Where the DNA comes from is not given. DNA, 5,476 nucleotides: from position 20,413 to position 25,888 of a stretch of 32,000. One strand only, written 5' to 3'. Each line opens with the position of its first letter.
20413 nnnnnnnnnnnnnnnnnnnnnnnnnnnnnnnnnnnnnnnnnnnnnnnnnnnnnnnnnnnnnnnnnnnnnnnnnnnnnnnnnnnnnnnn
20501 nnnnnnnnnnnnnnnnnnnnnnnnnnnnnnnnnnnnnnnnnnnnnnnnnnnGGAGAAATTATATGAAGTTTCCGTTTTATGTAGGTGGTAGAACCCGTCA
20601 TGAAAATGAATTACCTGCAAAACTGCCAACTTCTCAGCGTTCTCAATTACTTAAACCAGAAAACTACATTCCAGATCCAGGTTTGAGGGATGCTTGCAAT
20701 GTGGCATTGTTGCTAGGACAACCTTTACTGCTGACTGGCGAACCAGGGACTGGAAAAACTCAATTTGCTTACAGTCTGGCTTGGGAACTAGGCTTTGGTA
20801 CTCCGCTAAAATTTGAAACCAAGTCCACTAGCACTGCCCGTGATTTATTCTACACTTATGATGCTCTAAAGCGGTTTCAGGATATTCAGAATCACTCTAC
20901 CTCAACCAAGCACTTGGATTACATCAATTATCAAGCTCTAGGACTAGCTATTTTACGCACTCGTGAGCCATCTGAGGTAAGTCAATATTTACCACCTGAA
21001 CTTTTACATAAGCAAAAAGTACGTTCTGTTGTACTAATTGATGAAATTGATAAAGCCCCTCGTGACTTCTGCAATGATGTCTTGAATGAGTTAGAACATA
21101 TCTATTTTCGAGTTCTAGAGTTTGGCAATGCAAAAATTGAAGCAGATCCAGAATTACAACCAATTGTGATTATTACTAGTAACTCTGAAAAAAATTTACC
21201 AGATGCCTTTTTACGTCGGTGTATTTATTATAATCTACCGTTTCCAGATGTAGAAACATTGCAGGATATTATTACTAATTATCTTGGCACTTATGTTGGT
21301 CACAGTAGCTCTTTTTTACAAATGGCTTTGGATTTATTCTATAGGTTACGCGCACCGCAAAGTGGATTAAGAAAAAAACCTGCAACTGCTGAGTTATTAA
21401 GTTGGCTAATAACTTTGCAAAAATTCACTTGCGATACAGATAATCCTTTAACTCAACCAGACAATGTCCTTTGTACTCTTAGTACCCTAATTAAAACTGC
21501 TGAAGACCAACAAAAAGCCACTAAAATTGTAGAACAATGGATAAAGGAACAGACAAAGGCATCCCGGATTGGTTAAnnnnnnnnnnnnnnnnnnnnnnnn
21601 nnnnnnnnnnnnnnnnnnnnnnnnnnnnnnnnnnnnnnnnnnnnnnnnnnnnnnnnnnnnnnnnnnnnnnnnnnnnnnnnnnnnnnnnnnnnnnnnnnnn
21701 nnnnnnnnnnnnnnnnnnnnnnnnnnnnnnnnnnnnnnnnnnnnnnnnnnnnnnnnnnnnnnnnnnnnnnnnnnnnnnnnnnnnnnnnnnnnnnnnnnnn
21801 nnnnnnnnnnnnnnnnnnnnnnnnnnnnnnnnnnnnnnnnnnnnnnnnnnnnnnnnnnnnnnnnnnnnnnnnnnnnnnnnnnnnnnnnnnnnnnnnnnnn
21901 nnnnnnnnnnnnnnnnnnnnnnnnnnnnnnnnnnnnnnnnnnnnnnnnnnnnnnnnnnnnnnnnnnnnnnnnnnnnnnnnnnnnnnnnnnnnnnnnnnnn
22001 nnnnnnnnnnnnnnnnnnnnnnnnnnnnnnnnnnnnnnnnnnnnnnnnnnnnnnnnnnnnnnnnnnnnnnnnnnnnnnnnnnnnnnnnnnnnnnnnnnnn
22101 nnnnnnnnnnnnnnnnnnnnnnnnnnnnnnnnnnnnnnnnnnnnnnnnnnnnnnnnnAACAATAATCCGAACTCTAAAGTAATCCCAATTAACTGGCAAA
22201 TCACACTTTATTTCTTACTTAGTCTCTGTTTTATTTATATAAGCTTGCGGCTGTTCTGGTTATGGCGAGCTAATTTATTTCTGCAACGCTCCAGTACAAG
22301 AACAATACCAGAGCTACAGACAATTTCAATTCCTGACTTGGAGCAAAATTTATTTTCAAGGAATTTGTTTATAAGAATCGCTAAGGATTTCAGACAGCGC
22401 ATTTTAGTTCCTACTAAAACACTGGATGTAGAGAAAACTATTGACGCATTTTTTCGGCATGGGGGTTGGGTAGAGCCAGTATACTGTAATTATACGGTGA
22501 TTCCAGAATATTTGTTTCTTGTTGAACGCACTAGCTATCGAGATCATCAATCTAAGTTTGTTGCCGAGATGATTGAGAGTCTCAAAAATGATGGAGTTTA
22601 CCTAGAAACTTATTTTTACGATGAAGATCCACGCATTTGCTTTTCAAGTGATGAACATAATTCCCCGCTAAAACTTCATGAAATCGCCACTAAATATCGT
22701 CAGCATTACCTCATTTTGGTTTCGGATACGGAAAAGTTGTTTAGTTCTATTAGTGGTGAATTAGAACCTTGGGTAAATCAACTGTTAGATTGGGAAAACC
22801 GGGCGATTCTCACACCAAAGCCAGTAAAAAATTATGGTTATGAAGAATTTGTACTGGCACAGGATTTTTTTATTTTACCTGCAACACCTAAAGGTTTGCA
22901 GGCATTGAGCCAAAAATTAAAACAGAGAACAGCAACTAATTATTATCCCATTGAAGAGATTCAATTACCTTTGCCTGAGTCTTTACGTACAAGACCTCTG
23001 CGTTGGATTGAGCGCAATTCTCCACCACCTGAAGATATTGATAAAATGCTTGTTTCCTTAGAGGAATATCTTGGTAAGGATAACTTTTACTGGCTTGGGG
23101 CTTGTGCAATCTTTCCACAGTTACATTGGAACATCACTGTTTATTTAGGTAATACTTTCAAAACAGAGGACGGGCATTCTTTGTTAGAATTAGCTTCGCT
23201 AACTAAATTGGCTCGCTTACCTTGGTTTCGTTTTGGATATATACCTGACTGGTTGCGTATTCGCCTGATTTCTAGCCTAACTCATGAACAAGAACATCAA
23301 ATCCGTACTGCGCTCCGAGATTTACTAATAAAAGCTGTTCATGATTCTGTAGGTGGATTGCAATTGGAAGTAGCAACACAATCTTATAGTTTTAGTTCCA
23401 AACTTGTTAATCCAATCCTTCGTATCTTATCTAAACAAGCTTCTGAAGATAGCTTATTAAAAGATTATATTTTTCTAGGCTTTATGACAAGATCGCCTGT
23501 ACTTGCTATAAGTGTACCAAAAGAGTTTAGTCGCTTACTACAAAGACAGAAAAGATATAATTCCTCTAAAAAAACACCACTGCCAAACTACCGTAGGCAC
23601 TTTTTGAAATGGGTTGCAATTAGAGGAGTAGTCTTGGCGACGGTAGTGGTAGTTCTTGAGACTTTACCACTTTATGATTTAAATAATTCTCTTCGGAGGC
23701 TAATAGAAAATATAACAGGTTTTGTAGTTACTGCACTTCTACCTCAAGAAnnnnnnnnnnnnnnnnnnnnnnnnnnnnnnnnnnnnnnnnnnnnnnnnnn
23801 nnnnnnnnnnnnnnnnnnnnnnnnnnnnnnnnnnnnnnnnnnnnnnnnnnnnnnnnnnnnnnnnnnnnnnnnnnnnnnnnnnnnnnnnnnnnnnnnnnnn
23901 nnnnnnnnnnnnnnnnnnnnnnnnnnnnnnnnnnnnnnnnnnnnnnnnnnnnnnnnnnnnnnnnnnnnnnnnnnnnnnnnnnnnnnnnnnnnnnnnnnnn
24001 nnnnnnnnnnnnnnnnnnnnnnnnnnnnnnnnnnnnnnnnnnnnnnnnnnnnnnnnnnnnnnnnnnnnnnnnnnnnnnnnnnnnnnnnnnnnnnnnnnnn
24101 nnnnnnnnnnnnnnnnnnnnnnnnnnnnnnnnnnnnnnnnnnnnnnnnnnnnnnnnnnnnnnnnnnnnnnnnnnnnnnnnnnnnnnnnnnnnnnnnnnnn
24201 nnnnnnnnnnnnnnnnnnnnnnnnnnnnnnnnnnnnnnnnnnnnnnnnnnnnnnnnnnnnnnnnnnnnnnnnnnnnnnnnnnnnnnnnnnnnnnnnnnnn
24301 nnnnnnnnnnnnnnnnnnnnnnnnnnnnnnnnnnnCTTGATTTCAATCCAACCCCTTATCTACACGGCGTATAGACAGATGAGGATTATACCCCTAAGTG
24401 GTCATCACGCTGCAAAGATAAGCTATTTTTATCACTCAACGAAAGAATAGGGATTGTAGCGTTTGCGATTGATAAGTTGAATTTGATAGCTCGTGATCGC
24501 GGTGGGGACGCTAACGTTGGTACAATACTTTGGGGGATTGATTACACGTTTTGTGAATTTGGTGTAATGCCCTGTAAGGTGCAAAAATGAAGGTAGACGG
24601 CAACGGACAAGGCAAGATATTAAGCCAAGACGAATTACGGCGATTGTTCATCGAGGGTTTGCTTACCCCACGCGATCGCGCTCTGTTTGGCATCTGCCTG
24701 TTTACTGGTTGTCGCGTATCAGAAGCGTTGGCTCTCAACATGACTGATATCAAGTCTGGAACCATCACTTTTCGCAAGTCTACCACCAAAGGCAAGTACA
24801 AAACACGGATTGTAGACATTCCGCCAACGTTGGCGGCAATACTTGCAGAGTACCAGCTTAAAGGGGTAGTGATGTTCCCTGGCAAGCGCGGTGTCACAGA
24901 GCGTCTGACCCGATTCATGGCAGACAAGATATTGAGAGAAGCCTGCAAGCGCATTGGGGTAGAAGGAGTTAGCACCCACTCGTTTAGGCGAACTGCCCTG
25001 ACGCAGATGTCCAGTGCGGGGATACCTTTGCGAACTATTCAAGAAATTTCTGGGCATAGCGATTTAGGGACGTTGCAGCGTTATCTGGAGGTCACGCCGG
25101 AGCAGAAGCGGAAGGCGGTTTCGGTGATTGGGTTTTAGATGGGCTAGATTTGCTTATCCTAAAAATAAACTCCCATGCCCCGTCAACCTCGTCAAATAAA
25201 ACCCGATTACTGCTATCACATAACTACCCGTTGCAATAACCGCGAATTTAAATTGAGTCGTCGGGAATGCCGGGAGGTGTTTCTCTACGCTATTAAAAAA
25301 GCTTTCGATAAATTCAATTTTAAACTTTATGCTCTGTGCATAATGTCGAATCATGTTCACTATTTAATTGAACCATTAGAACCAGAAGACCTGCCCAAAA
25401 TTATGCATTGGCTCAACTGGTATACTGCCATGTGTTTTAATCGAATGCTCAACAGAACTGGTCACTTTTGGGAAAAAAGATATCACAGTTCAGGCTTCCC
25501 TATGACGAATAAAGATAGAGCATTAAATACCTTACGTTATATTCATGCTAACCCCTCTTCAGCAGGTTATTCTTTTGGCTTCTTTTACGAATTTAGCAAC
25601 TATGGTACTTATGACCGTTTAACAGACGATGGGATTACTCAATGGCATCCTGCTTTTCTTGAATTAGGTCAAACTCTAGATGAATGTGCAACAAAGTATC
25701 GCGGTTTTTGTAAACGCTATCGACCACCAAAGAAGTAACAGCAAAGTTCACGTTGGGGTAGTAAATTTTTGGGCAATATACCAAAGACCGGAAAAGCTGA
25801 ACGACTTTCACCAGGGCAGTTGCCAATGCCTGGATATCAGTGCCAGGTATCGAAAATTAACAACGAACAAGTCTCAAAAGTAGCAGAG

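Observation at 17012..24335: Four-gene cluster: pentapeptide membrane protein, adaptor, MoxR AAA+ and CoxE-like vWA-TM-WD40, a candidate MoxR-vWA conflict or signalling system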

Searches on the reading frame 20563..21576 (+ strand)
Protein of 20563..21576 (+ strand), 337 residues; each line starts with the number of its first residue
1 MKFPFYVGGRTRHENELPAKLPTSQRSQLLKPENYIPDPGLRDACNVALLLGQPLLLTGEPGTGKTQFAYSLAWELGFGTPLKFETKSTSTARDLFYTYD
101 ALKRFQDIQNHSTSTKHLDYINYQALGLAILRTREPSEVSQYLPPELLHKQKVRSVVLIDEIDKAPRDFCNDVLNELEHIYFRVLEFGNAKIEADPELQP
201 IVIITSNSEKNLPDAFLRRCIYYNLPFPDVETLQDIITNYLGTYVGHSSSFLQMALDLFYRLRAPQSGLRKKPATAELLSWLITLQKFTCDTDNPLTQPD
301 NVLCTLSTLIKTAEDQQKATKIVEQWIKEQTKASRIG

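Call 4: search_protein_families(library=pfam, proteins=[window:20563-21576:+], max_evalue=0.01)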
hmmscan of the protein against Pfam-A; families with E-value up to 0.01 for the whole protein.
window:20563-21576:+ (337 aa): 8 families
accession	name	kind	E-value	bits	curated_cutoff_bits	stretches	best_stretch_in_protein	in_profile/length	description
PF00004.35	AAA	-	6.7e-09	36.7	21.2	1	55-220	1-123/131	ATPase family associated with various cellular activities (AAA)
PF07728.20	AAA_5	-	1.7e-08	35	22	1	54-219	1-138/139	AAA domain (dynein-related subfamily)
PF13401.12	AAA_22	-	8.8e-07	29.7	27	1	54-180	7-107/130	AAA domain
PF07724.20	AAA_2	-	0.00039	20.9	27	1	150-178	72-100/166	AAA domain (Cdc48 subfamily)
PF13479.12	AAA_24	-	0.0026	18.1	27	1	55-173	5-84/195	AAA domain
PF06068.19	TIP49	-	0.0038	16.9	23.8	0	50-83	48-81/347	TIP49 P-loop domain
PF00910.28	RNA_helicase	-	0.005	17.7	21.5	0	56-101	2-49/105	RNA helicase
PF13481.12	AAA_25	-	0.0078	16.3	27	0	42-82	23-63/195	AAA domain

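Call 7: search_protein_families(library=ncbifam, proteins=[window:20563-21576:+], max_evalue=0.01)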
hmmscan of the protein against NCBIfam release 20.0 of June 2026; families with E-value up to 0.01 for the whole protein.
window:20563-21576:+ (337 aa): 5 families
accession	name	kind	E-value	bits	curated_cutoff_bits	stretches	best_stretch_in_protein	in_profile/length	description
NF047784.1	MadB_ATPase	equivalog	8.8e-19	67.8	475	2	155-321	140-295/298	MadB family AAA-type ATPase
NF042959.1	IteA_antiphage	equivalog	5.1e-06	25.9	510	0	52-77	125-150/367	anti-phage ATPase IteA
NF003232.0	PRK04195.2-2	equivalog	0.0048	15.8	701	1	53-76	37-60/480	replication factor C large subunit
TIGR00678.1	holB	equivalog_domain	0.0079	15.8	180.6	0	53-76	15-38/188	DNA polymerase III subunit delta'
NF003230.0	PRK04195.1-6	equivalog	0.008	14.9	441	0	53-78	40-65/494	replication factor C large subunit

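Call 8: search_protein_families(library=padloc, proteins=[window:20563-21576:+], max_evalue=0.01)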
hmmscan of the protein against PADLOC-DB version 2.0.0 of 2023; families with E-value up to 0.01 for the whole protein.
window:20563-21576:+ (337 aa): 6 families
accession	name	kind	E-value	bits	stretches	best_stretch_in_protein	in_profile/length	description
PDLC00915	TRIP13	-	1.3e-06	26.1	0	201-243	183-226/302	TRIP13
PDLC02196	IetA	-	3.3e-06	24.8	1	53-77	123-147/374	-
PDLC02195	IetA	-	0.00076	16.9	1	53-77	138-162/395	-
PDLC00268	PtuA1|PtuA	-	0.0017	15.8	0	52-115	25-88/411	AAA ATPase domain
PDLC04140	mad8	-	0.003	15.1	1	51-79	26-54/314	mads_8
PDLC04232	IetA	-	0.0044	14.5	0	55-77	119-141/330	-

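Call 17: search_solved_structures(query=window:20563-21576:+, max_evalue=0.001)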
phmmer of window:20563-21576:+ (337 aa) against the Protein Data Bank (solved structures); distinct sequences matched with E-value up to 0.001: 4.
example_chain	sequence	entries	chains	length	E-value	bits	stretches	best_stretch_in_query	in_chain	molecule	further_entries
6i27_A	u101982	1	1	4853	0.00037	22.9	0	42-77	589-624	Midasin,Midasin,Midasin,Midasin,Midasin,Midasin,Midasin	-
6i26_A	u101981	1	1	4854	0.00037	22.9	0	42-77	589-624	Midasin,Midasin,Midasin,Midasin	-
6hyp_A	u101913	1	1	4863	0.00038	22.9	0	42-77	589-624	Midasin,Midasin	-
5jcs_s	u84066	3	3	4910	0.00039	22.9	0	42-77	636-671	Midasin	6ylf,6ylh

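Call 56: search_solved_structures(query=A4, max_evalue=0.01)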
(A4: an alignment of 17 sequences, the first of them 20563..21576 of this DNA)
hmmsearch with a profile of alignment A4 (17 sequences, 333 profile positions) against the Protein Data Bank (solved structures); distinct sequences matched with E-value up to 0.01: 15.
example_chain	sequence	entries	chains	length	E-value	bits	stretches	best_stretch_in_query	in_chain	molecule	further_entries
6i27_A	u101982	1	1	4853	7.9e-08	34.9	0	41-78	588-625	Midasin,Midasin,Midasin,Midasin,Midasin,Midasin,Midasin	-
6i26_A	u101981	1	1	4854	8e-08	34.9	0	41-78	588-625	Midasin,Midasin,Midasin,Midasin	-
6hyp_A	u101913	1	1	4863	8e-08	34.9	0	41-78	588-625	Midasin,Midasin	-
5jcs_s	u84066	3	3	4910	8.3e-08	34.8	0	41-78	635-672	Midasin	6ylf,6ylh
6or5_A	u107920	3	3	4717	1.1e-05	27.9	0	36-79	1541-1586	Midasin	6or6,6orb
9eq2_D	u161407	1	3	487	0.0013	21.1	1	51-89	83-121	RuvB-like helicase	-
6k0r_A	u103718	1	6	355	0.0042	19.3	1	50-83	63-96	RuvB-like 1,RuvB-like 1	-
2xsz_A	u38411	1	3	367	0.0046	19.2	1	50-83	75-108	RUVB-LIKE 1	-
3m6a_A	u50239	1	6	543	0.0056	18.9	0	53-77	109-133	ATP-dependent protease La 1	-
6uqe_A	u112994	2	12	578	0.0075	18.5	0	54-79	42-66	ATP-dependent Clp protease ATP-binding subunit ClpA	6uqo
7aho_A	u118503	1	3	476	0.0081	18.4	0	50-82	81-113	RuvB-like 1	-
9hpo_A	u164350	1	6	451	0.0081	18.4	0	50-82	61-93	RuvB-like 1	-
9ge5_A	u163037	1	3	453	0.0081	18.4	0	50-82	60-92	RuvB-like 1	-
2c9o_A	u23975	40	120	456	0.0082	18.4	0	50-82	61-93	RUVB-LIKE 1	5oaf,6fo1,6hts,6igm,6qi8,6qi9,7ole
9ema_A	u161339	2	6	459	0.0082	18.4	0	50-82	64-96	RuvB-like 1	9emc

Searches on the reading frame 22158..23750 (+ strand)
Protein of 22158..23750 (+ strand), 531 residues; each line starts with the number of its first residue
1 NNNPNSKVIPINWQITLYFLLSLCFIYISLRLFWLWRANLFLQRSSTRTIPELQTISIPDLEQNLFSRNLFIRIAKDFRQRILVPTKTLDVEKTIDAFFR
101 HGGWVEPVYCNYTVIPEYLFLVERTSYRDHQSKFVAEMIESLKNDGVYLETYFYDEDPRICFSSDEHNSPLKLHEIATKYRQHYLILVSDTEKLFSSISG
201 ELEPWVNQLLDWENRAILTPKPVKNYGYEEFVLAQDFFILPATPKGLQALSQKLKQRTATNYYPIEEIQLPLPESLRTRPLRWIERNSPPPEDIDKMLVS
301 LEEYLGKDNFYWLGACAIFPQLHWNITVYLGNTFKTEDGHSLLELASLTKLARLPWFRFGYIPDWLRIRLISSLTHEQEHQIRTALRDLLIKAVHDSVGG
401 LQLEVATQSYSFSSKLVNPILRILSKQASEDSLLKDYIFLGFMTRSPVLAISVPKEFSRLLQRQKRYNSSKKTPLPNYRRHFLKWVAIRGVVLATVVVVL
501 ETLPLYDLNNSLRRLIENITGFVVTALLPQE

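Call 5: search_protein_families(library=pfam, proteins=[window:22158-23750:+], max_evalue=1)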
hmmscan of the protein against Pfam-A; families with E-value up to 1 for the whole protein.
seq(531 aa): 0 families

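Call 45: predict_structure(alignment_id=A3)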
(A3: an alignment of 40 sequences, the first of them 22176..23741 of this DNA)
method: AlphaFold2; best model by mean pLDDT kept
length: 522 residues; sequences in the alignment: 40
mean_pLDDT: 76.7   pTM: 0.64
mean pLDDT of the five models: 76.7, 76.3, 75.5, 74.0, 70.7
residues with pLDDT >= 90: 172; 70-90: 174; 50-70: 114; < 50: 62
segments of 3 or more residues with pLDDT < 50: 1-3, 40-43, 258-262, 391-393, 400-412, 420-423, 435-448, 465-471
pLDDT, mean of each block of 10 residues (from residue 1): 62 89 91 66 51 62 92 88 90 86 88 93 89 94 94 88 92 95 93 92 93 85 89 93 87 54 55 68 85 89 94 85 90 86 85 87 93 90 70 52 46 49 50 48 41 58 47 61 70 61 66 68 47
secondary structure, 60 per line:
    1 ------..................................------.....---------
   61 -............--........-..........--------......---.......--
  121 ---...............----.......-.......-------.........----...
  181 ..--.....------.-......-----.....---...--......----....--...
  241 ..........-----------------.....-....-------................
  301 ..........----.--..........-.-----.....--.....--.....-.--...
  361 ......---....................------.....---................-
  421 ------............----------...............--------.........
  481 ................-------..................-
elements in order: H7-40 E47-51 H62-73 E76-83 H85-94 E103-108 E112-118 H124-138 E143-149 E151-157 H167-173 E178-182 H185-188 H198-203 E209-213 H222-227 E232-235 H238-250 H268-272 H274-277 H285-310 H318-327 H336-339 H342-346 H349-353 H358-366 H370-389 E396-400 H404-419 H427-438 H449-463 H472-496 H504-521

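Call 48: fold_search(model_id=the predicted structure, library=pdb)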
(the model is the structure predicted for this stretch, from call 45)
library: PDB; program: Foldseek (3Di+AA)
matches with E <= 10: 1019; with E <= 0.001: 3
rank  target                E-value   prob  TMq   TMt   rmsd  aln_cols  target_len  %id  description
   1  9qh6_G                3.5e-04  1.00  0.20  0.33  10.4       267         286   13  NorQ in complex with NorD VWA domain from Paracoccus denitrificans (released 2026-03-25)
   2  9qhe_G                9.8e-04  1.00  0.22  0.41   8.3       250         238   12  NorQD complex state 2 from Jhaorihella thermophila (released 2026-03-25)
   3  7rh8                  9.8e-04  0.98  0.16  0.34  11.7       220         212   11  Crystal structure of Fur1p from Candida albicans, in complex with UTP (released 2021-07-28)
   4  9qhf_G                2.3e-03  0.99  0.19  0.38   8.8       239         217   11  NorQD complex state 3 from Jhaorihella thermophila (released 2026-03-25)
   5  8fwy_A                3.6e-03  0.91  0.13  0.27  10.8       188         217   11  Crystal structure of the Trypanosoma cruzi hypoxanthine-guanine-xanthine phosphoribosyltransferase (HGXPRT), isoform D (released 2023-07-19)
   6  8fwz_A                4.1e-03  0.89  0.14  0.28  10.3       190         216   12  Crystal structure of the Trypanosoma cruzi hypoxanthine-guanine-xanthine phosphoribosyltransferase (HGXPRT), isoform D (released 2023-07-19)
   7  1tc1_B                4.8e-03  0.97  0.14  0.34  12.6       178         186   11  A 1.4 ANGSTROM CRYSTAL STRUCTURE FOR THE HYPOXANTHINE PHOSPHORIBOSYLTRANSFERASE OF TRYPANOSOMA CRUZI (released 1999-10-07)
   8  6mxb_D                4.8e-03  0.94  0.15  0.31   9.2       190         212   11  Crystal structure of Trypanosoma brucei hypoxanthine-guanine-xanthine phosphoribosyltranferase in complex with XMP (released 2019-07-24)
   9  8fx3_B                4.8e-03  0.87  0.14  0.28  10.8       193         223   11  Crystal structure of the Trypanosoma cruzi hypoxanthine-guanine-xanthine phosphoribosyltransferase (HGXPRT), isoform D (released 2023-07-19)
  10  8fwy_B                5.4e-03  0.96  0.15  0.31  10.0       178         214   12  Crystal structure of the Trypanosoma cruzi hypoxanthine-guanine-xanthine phosphoribosyltransferase (HGXPRT), isoform D (released 2023-07-19)
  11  1p17_A                6.4e-03  0.97  0.14  0.33  13.0       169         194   11  Hypoxanthine Phosphoribosyltransferase from Trypanosoma cruzi, K68R mutant, complexed with the product IMP (released 2004-05-18)
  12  7cmj_B                6.4e-03  0.93  0.16  0.38  12.0       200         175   14  Crystal structure of L.donovani Hypoxanthine-guanine phosphoribosyl transferase (HGPRT) (released 2021-08-04)
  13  6mxb_C                6.4e-03  0.91  0.14  0.29  10.5       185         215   11  Crystal structure of Trypanosoma brucei hypoxanthine-guanine-xanthine phosphoribosyltranferase in complex with XMP (released 2019-07-24)
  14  8fx0_B                6.4e-03  0.90  0.15  0.30   9.7       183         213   11  Crystal structure of the Trypanosoma cruzi hypoxanthine-guanine-xanthine phosphoribosyltransferase (HGXPRT), isoform D (released 2023-07-19)
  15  5euc_D                6.4e-03  0.85  0.13  0.29  12.9       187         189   12  The role of the C-terminal region on the oligomeric state and enzymatic activity of Trypanosoma cruzi hypoxanthine pho (released 2016-03-30)
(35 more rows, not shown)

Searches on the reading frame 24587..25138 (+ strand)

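Call 9: search_protein_families(library=pfam, proteins=[window:24587-25138:+], max_evalue=0.001)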
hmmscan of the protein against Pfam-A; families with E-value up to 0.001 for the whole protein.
window:24587-25138:+ (183 aa): 1 family
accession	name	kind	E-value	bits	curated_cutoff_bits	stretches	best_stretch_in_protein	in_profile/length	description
PF00589.27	Phage_integrase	-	3.7e-23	82.6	27.1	1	27-171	21-170/172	Phage integrase family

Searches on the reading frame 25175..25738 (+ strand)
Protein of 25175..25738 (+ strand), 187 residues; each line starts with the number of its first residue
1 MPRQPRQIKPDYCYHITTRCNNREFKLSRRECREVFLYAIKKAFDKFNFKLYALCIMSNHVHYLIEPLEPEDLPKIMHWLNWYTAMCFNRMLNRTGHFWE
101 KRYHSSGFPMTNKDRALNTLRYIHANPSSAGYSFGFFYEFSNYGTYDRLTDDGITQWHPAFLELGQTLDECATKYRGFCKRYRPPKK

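Call 9: search_protein_families(library=pfam, proteins=[window:25175-25738:+], max_evalue=0.001)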
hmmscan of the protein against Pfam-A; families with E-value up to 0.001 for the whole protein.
window:25175-25738:+ (187 aa): 1 family
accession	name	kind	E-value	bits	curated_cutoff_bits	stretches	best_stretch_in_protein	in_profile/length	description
PF01797.21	Y1_Tnp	-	1.2e-18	67.8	23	1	12-125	5-120/121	Transposase IS200 like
